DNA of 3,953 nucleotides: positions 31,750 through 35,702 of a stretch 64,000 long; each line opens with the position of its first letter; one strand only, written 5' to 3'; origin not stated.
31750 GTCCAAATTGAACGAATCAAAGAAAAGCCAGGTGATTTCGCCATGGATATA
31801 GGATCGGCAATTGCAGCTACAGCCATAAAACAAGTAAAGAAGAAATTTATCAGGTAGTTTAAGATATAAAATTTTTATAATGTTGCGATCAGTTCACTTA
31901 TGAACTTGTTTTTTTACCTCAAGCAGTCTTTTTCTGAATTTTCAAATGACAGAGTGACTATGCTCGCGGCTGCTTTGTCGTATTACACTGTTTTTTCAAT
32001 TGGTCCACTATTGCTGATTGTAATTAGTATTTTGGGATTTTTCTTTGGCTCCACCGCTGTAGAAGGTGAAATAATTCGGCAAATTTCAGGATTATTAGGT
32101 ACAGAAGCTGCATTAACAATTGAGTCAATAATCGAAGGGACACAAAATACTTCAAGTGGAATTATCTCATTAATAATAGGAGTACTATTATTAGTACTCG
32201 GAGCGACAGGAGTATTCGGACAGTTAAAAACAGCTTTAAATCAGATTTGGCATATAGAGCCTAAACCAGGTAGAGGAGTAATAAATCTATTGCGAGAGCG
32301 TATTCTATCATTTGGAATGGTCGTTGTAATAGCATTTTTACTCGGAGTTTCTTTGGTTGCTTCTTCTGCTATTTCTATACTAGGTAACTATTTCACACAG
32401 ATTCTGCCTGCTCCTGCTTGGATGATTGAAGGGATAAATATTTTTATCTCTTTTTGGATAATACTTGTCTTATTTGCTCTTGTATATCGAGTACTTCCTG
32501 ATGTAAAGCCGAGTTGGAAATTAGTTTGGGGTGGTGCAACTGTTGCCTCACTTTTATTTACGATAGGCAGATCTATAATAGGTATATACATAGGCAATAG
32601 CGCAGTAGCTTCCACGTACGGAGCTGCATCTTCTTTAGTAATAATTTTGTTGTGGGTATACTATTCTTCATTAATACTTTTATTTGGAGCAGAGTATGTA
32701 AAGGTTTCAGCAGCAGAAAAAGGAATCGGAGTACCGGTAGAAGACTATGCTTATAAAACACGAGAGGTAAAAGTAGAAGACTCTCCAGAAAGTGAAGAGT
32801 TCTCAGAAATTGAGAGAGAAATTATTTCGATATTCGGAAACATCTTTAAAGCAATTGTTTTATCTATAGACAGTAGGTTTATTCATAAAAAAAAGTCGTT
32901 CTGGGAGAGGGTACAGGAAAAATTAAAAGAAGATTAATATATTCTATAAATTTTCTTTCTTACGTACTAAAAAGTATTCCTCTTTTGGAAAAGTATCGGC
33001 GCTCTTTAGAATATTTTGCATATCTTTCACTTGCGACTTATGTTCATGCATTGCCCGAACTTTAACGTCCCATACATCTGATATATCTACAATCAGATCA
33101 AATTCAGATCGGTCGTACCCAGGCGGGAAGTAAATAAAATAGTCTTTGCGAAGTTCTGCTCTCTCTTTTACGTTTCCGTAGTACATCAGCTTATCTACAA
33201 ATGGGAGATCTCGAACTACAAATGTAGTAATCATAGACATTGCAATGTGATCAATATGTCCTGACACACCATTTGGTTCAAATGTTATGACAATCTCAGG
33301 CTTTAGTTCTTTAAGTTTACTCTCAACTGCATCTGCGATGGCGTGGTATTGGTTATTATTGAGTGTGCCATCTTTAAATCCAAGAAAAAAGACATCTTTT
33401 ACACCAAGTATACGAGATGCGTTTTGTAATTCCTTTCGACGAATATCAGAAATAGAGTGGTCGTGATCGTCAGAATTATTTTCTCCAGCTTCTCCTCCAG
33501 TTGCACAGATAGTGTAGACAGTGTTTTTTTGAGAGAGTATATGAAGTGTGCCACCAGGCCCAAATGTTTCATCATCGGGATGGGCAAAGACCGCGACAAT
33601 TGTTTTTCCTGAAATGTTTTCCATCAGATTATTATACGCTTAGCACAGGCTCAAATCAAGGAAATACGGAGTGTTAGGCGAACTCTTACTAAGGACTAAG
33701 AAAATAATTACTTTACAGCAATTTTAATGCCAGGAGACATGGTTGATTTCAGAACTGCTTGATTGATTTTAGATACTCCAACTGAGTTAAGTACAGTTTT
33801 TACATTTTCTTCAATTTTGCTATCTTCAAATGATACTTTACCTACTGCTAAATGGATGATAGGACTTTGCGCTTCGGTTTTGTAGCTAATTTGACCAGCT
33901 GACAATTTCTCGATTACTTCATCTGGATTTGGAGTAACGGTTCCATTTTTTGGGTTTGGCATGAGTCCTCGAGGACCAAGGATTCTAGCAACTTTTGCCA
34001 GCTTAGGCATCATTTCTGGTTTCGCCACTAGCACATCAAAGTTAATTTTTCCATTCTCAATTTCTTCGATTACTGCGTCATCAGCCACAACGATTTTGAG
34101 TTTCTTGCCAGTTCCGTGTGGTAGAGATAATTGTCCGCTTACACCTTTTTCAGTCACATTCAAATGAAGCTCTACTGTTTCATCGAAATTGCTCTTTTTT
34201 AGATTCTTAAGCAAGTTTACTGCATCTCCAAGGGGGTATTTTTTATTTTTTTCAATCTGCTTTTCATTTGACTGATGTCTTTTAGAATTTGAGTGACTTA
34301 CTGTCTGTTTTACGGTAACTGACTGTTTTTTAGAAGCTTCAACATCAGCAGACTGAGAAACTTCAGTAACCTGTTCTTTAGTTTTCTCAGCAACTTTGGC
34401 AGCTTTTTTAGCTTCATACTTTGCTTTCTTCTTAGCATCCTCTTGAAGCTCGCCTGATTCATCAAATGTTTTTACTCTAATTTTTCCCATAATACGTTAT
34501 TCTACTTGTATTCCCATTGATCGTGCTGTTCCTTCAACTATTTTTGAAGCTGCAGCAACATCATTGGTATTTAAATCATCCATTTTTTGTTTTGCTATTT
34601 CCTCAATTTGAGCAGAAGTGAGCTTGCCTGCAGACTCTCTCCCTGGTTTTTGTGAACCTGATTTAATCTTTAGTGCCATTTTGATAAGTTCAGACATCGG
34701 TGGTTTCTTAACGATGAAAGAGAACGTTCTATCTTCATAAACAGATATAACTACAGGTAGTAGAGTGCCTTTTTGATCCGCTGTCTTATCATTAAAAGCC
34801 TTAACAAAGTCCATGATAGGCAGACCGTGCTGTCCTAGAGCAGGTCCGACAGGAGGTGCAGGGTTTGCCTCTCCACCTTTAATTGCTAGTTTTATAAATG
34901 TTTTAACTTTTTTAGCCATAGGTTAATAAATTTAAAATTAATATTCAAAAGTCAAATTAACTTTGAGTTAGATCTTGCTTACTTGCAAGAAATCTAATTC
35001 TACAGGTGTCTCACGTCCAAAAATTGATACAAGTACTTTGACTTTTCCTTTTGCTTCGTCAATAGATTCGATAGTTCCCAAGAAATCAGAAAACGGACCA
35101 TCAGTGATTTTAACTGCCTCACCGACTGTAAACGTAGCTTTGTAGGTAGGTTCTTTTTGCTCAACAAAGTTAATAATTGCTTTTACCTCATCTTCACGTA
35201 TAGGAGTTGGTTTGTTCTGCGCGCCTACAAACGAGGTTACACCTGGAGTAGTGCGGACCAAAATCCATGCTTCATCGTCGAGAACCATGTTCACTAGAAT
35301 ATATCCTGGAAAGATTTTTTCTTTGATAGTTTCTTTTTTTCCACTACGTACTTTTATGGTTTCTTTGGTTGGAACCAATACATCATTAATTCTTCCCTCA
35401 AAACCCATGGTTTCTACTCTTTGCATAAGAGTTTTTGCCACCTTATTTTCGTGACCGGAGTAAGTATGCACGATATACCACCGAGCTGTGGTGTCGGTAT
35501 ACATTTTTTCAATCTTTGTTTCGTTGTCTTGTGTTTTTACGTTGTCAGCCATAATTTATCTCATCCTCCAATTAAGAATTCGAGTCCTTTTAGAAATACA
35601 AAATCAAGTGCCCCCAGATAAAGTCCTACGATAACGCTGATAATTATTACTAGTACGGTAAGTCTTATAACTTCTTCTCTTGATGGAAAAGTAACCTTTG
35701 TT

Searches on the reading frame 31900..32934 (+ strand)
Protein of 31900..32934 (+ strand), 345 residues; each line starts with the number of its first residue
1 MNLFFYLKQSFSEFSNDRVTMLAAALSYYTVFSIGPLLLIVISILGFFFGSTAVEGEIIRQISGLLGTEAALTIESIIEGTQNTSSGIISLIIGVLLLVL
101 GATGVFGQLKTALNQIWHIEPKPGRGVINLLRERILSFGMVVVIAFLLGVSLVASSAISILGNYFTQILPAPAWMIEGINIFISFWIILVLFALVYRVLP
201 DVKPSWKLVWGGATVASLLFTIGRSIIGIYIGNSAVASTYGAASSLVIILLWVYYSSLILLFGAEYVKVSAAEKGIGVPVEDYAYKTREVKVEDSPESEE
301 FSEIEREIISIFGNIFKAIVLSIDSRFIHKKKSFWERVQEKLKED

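Call 82: search_protein_families(library=pfam, proteins=[window:31900-32934:+], max_evalue=0.0001)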
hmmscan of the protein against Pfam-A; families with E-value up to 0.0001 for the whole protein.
window:31900-32934:+ (345 aa): 1 family
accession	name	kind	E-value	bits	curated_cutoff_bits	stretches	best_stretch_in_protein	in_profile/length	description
PF03631.20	Virul_fac_BrkB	-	9.8e-52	176.6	33.7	1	16-269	2-254/259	Virulence factor BrkB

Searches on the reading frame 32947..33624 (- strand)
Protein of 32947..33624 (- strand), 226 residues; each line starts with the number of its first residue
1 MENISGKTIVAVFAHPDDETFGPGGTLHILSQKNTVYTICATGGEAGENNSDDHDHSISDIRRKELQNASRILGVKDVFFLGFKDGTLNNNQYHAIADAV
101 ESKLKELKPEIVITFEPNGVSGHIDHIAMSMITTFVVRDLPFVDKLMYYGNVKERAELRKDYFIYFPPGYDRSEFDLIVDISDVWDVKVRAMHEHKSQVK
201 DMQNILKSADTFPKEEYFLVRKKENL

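Call 82: search_protein_families(library=pfam, proteins=[window:32947-33624:-], max_evalue=0.0001)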
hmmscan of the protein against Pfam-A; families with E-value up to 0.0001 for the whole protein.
window:32947-33624:- (226 aa): 1 family
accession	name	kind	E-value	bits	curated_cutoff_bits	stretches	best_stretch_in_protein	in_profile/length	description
PF02585.22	PIG-L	-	2e-31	109.6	28.2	1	11-133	2-125/129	GlcNAc-PI de-N-acetylase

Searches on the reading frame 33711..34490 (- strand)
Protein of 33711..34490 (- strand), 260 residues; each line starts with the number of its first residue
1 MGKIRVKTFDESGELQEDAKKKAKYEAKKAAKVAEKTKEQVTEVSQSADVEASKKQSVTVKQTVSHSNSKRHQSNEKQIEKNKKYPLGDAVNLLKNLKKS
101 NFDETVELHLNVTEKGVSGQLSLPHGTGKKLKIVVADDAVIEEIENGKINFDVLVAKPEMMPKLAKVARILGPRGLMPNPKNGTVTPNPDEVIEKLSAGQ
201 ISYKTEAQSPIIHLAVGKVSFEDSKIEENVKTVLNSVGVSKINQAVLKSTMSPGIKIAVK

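Call 82: search_protein_families(library=pfam, proteins=[window:33711-34490:-], max_evalue=0.0001)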
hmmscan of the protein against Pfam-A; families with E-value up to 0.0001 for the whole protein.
window:33711-34490:- (260 aa): 1 family
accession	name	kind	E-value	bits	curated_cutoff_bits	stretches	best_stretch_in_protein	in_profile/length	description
PF00687.26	Ribosomal_L1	-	1.6e-32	113.1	32.2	2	135-253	68-198/198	Ribosomal protein L1p/L10e family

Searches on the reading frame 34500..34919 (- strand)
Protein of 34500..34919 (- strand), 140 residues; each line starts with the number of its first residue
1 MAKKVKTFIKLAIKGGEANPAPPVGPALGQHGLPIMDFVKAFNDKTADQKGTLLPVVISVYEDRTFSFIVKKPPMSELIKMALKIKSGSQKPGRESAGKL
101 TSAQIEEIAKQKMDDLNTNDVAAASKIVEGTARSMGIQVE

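Call 82: search_protein_families(library=pfam, proteins=[window:34500-34919:-], max_evalue=0.0001)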
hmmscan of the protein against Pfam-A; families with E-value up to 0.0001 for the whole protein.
window:34500-34919:- (140 aa): 2 families
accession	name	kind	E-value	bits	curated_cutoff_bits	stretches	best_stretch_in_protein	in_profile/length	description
PF03946.19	Ribosomal_L11_N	-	1.4e-27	95.7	32.9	1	9-66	1-58/58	Ribosomal protein L11, N-terminal domain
PF00298.24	Ribosomal_L11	-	4e-26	91.7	21.4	1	71-139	1-69/69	Ribosomal protein L11, RNA binding domain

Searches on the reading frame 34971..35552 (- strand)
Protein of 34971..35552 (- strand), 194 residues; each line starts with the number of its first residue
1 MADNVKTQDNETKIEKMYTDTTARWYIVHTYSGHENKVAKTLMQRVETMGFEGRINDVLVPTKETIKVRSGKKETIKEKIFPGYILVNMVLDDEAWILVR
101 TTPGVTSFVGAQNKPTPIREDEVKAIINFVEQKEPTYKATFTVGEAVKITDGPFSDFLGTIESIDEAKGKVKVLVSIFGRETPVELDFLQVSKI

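Call 82: search_protein_families(library=pfam, proteins=[window:34971-35552:-], max_evalue=0.0001)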
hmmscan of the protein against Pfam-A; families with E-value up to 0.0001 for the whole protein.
window:34971-35552:- (194 aa): 2 families
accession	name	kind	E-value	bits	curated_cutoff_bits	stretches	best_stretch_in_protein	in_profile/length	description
PF02357.24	NusG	-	5.9e-31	107.3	22.2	1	24-126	2-92/93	Transcription termination factor nusG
PF00467.35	KOW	-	1.2e-06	28.6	22.3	1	143-173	1-29/32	KOW motif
